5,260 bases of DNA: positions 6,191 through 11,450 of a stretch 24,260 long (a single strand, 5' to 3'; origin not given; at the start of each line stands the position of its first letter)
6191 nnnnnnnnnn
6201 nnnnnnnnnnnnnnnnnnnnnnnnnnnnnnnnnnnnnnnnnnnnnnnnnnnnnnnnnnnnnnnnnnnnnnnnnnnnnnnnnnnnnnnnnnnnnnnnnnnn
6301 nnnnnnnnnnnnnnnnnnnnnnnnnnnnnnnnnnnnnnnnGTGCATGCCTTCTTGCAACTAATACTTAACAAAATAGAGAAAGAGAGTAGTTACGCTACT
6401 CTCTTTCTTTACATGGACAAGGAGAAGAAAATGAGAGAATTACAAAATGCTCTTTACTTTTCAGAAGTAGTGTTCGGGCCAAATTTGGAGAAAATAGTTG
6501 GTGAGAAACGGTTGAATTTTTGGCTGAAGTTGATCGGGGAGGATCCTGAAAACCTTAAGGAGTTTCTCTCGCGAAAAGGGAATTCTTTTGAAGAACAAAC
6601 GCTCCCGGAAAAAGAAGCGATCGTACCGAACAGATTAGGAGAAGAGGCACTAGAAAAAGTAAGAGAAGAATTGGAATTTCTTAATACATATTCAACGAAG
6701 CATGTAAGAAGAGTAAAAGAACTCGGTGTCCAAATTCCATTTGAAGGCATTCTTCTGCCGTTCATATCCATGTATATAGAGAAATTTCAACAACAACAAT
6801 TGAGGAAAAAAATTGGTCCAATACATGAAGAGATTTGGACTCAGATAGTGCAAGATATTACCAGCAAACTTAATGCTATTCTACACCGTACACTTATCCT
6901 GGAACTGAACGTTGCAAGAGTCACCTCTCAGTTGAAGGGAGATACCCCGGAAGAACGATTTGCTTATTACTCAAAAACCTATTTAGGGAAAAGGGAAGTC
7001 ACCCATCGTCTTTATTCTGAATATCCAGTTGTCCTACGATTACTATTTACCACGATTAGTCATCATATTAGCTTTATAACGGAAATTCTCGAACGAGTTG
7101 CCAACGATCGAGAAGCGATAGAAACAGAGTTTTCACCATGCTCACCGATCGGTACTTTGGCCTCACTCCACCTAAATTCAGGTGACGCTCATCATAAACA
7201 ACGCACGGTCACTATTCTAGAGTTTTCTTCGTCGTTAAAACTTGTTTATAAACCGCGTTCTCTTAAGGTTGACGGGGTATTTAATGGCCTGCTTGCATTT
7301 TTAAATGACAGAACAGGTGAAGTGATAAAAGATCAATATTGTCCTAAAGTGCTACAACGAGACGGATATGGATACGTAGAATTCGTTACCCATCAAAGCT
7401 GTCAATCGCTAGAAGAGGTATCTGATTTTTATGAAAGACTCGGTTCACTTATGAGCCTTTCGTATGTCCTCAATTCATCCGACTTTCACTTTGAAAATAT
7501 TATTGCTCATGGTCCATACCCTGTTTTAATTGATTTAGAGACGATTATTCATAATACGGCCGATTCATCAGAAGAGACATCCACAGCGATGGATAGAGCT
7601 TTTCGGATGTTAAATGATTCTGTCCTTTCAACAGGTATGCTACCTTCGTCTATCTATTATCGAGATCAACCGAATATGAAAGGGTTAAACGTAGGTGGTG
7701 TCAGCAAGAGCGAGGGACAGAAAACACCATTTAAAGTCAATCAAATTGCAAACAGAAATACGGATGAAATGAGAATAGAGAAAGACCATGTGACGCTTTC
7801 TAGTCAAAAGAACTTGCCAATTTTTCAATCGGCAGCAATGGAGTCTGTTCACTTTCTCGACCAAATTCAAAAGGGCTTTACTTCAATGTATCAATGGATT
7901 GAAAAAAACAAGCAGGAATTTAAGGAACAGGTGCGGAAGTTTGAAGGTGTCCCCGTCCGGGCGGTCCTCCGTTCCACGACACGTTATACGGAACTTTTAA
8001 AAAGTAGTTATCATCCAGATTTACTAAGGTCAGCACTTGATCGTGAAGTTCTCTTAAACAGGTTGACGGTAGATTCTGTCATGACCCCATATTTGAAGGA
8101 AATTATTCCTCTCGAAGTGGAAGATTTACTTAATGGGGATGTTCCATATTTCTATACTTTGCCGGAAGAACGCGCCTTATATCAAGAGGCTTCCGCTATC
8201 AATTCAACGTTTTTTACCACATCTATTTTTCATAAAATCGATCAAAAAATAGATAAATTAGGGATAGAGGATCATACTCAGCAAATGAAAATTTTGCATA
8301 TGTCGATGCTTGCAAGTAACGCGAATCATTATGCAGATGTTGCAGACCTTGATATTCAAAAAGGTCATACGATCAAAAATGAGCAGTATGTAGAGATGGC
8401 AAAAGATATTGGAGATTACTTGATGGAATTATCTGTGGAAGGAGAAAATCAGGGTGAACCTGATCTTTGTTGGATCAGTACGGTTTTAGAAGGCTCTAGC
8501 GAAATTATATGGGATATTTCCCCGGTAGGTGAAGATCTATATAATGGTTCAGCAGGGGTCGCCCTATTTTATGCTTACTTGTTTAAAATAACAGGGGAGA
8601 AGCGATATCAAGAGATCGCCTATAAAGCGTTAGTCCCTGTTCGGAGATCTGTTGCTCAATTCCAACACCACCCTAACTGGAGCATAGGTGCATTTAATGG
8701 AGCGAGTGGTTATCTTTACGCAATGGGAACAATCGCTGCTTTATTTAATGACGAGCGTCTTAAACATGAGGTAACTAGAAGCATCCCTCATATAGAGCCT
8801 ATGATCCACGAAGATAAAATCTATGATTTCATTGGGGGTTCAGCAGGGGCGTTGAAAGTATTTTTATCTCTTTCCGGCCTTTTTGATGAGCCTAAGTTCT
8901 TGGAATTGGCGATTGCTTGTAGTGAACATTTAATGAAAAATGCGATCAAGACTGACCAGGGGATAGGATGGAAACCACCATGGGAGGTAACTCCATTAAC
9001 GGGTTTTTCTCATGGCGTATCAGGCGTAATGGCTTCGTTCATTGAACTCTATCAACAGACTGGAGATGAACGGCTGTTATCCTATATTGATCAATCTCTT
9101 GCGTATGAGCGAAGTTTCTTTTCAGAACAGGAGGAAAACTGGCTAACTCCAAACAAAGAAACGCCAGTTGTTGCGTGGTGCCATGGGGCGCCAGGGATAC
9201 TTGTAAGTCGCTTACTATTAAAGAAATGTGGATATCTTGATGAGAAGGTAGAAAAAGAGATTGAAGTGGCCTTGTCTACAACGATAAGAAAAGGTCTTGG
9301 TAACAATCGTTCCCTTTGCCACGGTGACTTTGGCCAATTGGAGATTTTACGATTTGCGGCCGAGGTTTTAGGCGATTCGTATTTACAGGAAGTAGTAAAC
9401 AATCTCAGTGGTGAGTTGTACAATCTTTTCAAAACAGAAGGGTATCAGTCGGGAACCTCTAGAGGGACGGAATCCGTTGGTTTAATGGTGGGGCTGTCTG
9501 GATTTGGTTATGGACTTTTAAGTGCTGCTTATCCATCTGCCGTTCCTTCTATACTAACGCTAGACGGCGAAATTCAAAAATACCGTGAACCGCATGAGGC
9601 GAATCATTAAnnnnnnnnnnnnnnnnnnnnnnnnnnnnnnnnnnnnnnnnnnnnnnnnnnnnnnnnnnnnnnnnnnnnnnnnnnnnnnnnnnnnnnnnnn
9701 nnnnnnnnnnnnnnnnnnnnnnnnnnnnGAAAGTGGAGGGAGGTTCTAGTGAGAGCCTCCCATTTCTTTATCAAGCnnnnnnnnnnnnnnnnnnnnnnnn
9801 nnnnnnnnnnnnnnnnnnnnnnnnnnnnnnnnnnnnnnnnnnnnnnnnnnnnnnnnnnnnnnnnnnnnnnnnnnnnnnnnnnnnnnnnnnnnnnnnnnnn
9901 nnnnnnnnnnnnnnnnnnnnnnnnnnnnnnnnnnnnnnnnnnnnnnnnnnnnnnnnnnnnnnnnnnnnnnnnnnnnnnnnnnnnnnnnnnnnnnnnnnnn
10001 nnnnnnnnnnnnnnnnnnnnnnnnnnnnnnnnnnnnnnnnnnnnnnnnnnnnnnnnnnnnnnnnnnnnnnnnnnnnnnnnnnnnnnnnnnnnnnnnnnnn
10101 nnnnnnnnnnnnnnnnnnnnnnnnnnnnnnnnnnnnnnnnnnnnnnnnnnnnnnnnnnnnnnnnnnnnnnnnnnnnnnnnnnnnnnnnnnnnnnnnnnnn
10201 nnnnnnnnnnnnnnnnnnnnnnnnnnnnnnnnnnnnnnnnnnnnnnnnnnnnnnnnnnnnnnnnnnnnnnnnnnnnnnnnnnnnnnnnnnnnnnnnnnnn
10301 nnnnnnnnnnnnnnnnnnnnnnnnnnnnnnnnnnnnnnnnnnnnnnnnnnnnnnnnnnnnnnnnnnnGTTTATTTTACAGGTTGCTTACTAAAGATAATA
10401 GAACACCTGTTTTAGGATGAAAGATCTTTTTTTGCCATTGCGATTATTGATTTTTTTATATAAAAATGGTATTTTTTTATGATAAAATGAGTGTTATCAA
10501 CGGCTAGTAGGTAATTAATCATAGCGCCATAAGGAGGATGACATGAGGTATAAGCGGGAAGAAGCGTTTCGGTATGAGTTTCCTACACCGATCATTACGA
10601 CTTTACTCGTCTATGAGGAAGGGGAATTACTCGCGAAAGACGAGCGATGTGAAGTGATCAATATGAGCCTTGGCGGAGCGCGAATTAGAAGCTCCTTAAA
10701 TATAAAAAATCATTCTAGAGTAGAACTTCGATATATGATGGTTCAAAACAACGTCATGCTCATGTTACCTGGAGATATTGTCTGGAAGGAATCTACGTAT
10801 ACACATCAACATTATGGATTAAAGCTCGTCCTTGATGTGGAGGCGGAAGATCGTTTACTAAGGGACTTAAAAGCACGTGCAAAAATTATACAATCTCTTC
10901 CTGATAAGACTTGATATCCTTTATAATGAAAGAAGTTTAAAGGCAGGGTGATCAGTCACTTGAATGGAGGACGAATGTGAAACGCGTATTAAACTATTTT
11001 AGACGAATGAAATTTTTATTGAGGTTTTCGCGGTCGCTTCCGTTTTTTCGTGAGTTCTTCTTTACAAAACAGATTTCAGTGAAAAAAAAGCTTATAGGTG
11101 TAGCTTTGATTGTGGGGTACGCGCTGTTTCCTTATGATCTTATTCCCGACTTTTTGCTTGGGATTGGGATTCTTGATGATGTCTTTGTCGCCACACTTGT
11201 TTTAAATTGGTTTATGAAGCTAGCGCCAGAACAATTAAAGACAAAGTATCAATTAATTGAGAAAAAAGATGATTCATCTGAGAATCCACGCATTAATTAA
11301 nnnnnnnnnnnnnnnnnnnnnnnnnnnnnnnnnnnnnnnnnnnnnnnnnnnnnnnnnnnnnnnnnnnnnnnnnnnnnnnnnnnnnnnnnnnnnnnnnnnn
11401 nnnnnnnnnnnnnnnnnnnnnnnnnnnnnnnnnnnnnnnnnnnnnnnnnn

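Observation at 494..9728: Complete two-peptide class II lanthipeptide locus, recognisable as haloduracin (halT-halM2-halA2 / halA1-halM1)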

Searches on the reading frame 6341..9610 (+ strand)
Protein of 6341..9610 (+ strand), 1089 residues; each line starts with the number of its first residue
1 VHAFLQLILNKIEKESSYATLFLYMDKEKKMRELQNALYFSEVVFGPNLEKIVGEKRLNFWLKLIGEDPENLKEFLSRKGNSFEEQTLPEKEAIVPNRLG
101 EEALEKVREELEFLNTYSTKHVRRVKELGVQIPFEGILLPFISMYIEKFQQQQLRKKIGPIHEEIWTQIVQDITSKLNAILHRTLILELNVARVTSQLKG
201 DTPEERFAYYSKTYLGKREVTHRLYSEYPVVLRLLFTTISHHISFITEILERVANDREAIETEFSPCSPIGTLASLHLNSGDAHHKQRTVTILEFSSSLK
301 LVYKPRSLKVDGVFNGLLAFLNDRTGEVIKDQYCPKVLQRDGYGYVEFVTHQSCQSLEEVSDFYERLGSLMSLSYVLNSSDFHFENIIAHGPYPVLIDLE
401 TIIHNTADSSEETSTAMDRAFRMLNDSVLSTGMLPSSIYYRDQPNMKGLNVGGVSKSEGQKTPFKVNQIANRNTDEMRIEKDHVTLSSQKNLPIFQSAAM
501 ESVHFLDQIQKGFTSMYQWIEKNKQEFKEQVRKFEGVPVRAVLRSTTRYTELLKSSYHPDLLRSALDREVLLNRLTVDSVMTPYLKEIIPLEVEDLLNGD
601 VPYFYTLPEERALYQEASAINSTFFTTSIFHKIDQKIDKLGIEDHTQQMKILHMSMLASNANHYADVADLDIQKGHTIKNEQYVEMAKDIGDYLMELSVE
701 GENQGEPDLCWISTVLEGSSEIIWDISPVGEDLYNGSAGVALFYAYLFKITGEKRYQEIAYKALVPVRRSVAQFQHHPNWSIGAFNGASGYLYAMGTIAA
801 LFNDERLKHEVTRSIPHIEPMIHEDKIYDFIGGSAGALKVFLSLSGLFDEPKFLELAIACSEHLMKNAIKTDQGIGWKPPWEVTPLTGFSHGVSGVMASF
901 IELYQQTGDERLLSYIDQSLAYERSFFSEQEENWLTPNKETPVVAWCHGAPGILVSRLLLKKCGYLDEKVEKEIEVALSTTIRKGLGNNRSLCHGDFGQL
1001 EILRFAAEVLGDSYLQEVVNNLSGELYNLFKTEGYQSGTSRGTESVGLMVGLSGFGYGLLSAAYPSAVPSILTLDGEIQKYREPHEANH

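Call 5: search_protein_families(library=pfam, proteins=[window:6341-9610:+], max_evalue=0.01)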
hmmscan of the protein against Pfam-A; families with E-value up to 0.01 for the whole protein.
window:6341-9610:+ (1089 aa): 2 families
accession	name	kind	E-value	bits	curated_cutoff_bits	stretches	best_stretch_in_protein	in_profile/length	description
PF13575.12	DUF4135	-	1.9e-124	416.1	29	1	228-606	1-377/378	Domain of unknown function (DUF4135)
PF05147.19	LANC_like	-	1e-92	310.9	23.2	1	728-1072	2-349/350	Lanthionine synthetase C-like protein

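Call 29: search_protein_families(library=ncbifam, proteins=[window:6431-9610:+], max_evalue=0.001)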
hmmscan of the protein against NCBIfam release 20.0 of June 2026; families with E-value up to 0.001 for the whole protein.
window:6431-9610:+ (1059 aa): 3 families
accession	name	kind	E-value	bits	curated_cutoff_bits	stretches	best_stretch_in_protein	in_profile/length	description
TIGR03897.1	lanti_2_LanM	subfamily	0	1042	304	1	107-1035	2-932/932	type 2 lanthipeptide synthetase LanM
NF038150.1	lanthi_synth_IV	equivalog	1.2e-19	70.2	650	1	702-996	508-804/851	class IV lanthionine synthetase LanL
NF038151.1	lanthi_synth_III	equivalog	1.4e-15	56.8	575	1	745-982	556-782/833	class III lanthionine synthetase LanKC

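Call 38: find_homologous_proteins(query=window:6431-9607:+, max_evalue=1e-20)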
Query window:6431-9607:+ (1059 aa): 642 proteins with E <= 1e-20 among 8000 candidates; the best 120 are listed.
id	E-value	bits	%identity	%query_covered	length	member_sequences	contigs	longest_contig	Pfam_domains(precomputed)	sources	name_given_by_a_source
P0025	0.0e+0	2404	100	100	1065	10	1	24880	PF13575.13,PF05147.20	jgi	jgi:type 2 lantibiotic biosynthesis protein LanM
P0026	0.0e+0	1062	47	98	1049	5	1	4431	PF13575.13,PF05147.20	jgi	jgi:type 2 lantibiotic biosynthesis protein LanM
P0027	2.4e-280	951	43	96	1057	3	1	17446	PF13575.13,PF05147.20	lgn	-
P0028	1.9e-278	944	43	98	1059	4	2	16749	PF13575.13,PF05147.20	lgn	-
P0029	2.7e-265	901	41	96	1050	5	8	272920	PF13575.13,PF05147.20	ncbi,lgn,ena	-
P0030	4.2e-222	758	37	97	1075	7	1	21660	PF13575.13,PF05147.20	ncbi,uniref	ncbi:type 2 lanthipeptide synthetase LanM family protein [Priestia megaterium]|uniref:type 2 lanthip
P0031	7.5e-201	688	36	90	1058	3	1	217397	PF13575.13,PF05147.20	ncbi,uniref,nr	ncbi:type 2 lanthipeptide synthetase LanM family protein [Virgibacillus sp. YIM 98842]|uniref:type 2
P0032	1.6e-192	660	35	91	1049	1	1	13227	PF13575.13,PF05147.20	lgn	-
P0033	5.4e-189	648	38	85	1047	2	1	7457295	PF13575.13,PF05147.20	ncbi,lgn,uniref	ncbi:type 2 lanthipeptide synthetase LanM family protein [Paenibacillus sp. FSL K6-1217]|uniref:type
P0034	7.9e-189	648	34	96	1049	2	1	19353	PF13575.13,PF05147.20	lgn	-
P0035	2.5e-186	640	36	89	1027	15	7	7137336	PF13575.13,PF05147.20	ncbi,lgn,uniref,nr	ncbi:type 2 lantibiotic biosynthesis protein LanM [Paenibacillus sp. DS2363]|uniref:type 2 lanthipep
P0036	1.3e-185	637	34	97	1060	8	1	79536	PF13575.13,PF05147.20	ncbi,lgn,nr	ncbi:type 2 lanthipeptide synthetase LanM family protein [Bacillus thuringiensis]|nr:type 2 lanthipe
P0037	3.1e-184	633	34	96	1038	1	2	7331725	PF13575.13,PF05147.20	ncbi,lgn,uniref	ncbi:type 2 lanthipeptide synthetase LanM family protein [Paenibacillus sp. FSL R10-2734]|uniref:typ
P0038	4.4e-184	632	32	96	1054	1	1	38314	PF13575.13,PF05147.20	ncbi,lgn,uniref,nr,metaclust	ncbi:type 2 lanthipeptide synthetase LanM family protein [Pontibacillus litoralis]|uniref:Lantibioti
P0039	3.0e-182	626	35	89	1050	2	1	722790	PF13575.13,PF05147.20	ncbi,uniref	ncbi:type 2 lanthipeptide synthetase LanM family protein [Mangrovibacillus sp. Mu-81]|uniref:type 2 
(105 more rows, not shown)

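Call 39: find_encoding_contigs(protein=P0029, flank=10000, max_places=2)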
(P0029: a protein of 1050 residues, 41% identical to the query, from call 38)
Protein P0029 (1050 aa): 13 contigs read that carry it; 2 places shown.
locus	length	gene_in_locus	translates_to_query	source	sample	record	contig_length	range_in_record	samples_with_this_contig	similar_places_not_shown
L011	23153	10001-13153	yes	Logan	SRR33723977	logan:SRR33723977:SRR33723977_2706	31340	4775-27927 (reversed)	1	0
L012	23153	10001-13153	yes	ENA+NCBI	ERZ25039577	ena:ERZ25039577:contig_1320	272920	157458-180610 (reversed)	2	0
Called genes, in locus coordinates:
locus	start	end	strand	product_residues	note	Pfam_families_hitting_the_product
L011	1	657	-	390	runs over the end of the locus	PF00375:SDF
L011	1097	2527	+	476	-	-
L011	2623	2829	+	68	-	-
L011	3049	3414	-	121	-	-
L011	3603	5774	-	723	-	PF03412:Peptidase_C39, PF00664:ABC_membrane, PF00005:ABC_tran, PF02463:SMC_N (faint)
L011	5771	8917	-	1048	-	PF13575:DUF4135, PF05147:LANC_like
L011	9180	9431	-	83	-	-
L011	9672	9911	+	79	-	PF14867:Lantibiotic_a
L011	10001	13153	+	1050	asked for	PF13575:DUF4135, PF05147:LANC_like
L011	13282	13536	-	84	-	PF00196:GerE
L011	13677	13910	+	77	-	PF00196:GerE, PF13384:HTH_23 (weak)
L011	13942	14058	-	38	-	-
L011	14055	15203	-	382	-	PF04285:DUF444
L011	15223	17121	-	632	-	PF08298:AAA_PrkA, PF06798:PrkA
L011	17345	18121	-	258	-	PF00702:Hydrolase, PF13419:HAD_2, PF13242:Hydrolase_like (weak)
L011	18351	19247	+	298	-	PF01370:Epimerase, PF16363:GDP_Man_Dehyd (weak), PF08338:DUF1731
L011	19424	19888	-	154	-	PF00588:SpoU_methylase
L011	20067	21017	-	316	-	PF12671:Amidase_6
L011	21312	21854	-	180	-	PF02870:Methyltransf_1N, PF01035:DNA_binding_1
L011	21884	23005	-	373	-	PF08331:QueG_DUF1730, PF13484:Fer4_16, PF03130:HEAT_PBS (faint), PF13646:HEAT_2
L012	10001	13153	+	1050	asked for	PF13575:DUF4135, PF05147:LANC_like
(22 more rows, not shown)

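Call 40: find_encoding_contigs(protein=P0028, flank=10000, max_places=1)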
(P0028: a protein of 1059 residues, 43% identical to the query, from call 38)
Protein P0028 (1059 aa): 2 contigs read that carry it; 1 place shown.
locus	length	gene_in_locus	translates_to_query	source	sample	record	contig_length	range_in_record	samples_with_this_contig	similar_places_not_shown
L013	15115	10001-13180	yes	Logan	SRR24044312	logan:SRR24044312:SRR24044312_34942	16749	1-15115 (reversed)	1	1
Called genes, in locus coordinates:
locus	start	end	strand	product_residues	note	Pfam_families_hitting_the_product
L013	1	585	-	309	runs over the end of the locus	PF00005:ABC_tran, PF13304:AAA_21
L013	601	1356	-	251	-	PF12730:ABC2_membrane_4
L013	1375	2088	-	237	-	PF12730:ABC2_membrane_4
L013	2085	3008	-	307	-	PF00005:ABC_tran, PF13304:AAA_21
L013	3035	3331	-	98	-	-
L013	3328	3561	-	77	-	PF04545:Sigma70_r4 (weak), PF13384:HTH_23, PF08281:Sigma70_r4_2 (faint), PF13560:HTH_31, PF12844:HTH_19, PF13443:HTH_26 (weak), PF01381:HTH_3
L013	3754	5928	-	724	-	PF03412:Peptidase_C39, PF00664:ABC_membrane, PF00005:ABC_tran, PF02463:SMC_N (faint)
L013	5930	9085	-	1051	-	PF13575:DUF4135, PF05147:LANC_like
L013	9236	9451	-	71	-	-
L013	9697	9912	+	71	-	PF14867:Lantibiotic_a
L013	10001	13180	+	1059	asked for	PF13575:DUF4135, PF05147:LANC_like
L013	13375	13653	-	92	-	PF00196:GerE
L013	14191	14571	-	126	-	PF00872:Transposase_mut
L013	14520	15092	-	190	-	PF00872:Transposase_mut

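Call 41: find_encoding_contigs(protein=P0030, flank=10000, max_places=1)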
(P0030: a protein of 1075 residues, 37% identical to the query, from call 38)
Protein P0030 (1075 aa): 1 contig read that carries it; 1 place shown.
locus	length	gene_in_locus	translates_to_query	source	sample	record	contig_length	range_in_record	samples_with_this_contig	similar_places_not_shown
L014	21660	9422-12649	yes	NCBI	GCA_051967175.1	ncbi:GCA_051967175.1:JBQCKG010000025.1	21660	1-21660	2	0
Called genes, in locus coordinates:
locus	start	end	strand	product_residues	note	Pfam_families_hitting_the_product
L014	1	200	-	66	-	?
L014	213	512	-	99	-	-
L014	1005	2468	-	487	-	PF00512:HisKA, PF02518:HATPase_c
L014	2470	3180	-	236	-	PF00072:Response_reg, PF00486:Trans_reg_C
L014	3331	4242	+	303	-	PF00005:ABC_tran, PF13304:AAA_21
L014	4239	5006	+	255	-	PF12730:ABC2_membrane_4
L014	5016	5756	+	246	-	PF12730:ABC2_membrane_4, PF12679:ABC2_membrane_2 (weak)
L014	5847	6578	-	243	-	PF00072:Response_reg, PF04397:LytTR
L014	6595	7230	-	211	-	PF14689:SPOB_a, PF02518:HATPase_c, PF14501:HATPase_c_5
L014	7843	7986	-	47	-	-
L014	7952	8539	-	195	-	PF04647:AgrB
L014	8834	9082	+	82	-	-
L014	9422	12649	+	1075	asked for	PF13575:DUF4135, PF05147:LANC_like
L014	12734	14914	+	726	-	PF03412:Peptidase_C39, PF13529:Peptidase_C39_2, PF00664:ABC_membrane, PF00005:ABC_tran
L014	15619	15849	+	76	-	-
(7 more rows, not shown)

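Call 57: find_encoding_contigs(protein=P0027, flank=10000, max_places=1)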
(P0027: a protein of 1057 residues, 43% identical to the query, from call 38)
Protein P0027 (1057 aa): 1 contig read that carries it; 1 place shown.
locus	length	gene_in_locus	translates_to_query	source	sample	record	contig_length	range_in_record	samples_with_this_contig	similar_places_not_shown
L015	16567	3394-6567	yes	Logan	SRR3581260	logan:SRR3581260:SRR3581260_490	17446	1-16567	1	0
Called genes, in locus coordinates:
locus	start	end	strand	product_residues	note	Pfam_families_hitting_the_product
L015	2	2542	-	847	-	?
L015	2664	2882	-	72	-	-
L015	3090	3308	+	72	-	PF14867:Lantibiotic_a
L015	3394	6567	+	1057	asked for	PF13575:DUF4135, PF05147:LANC_like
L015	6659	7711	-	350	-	PF00155:Aminotran_1_2, PF01212:Beta_elim_lyase, PF01041:DegT_DnrJ_EryC1 (faint)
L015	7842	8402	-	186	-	PF03551:PadR, PF10400:Vir_act_alpha_C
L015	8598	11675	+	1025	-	PF00873:ACR_tran, PF02355:SecD_SecF_C (faint), PF03176:MMPL (faint)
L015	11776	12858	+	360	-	PF02899:Phage_int_SAM_1 (faint), PF00589:Phage_integrase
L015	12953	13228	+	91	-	PF00708:Acylphosphatase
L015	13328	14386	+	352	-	PF01208:URO-D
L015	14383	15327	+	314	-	PF00762:Ferrochelatase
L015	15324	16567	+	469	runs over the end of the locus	PF01266:DAO (faint), PF01593:Amino_oxidase, PF13450:NAD_binding_8, PF13454:NAD_binding_9 (faint)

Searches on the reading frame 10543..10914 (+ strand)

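Call 21: search_protein_families(library=pfam, proteins=[window:10543-10914:+], max_evalue=0.001)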
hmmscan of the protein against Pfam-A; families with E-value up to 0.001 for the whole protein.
window:10543-10914:+ (123 aa): 1 family
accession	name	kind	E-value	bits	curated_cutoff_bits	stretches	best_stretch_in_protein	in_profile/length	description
PF07238.19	PilZ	-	1.3e-11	45.2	22.5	1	7-107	4-98/102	PilZ domain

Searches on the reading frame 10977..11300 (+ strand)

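Call 21: search_protein_families(library=pfam, proteins=[window:10977-11300:+], max_evalue=0.001)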
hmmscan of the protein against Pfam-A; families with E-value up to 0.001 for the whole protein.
window:10977-11300:+ (107 aa): 1 family
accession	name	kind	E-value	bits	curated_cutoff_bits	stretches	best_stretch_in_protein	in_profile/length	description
PF06803.17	DUF1232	-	1.5e-08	34.7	23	1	41-74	4-37/37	Protein of unknown function (DUF1232)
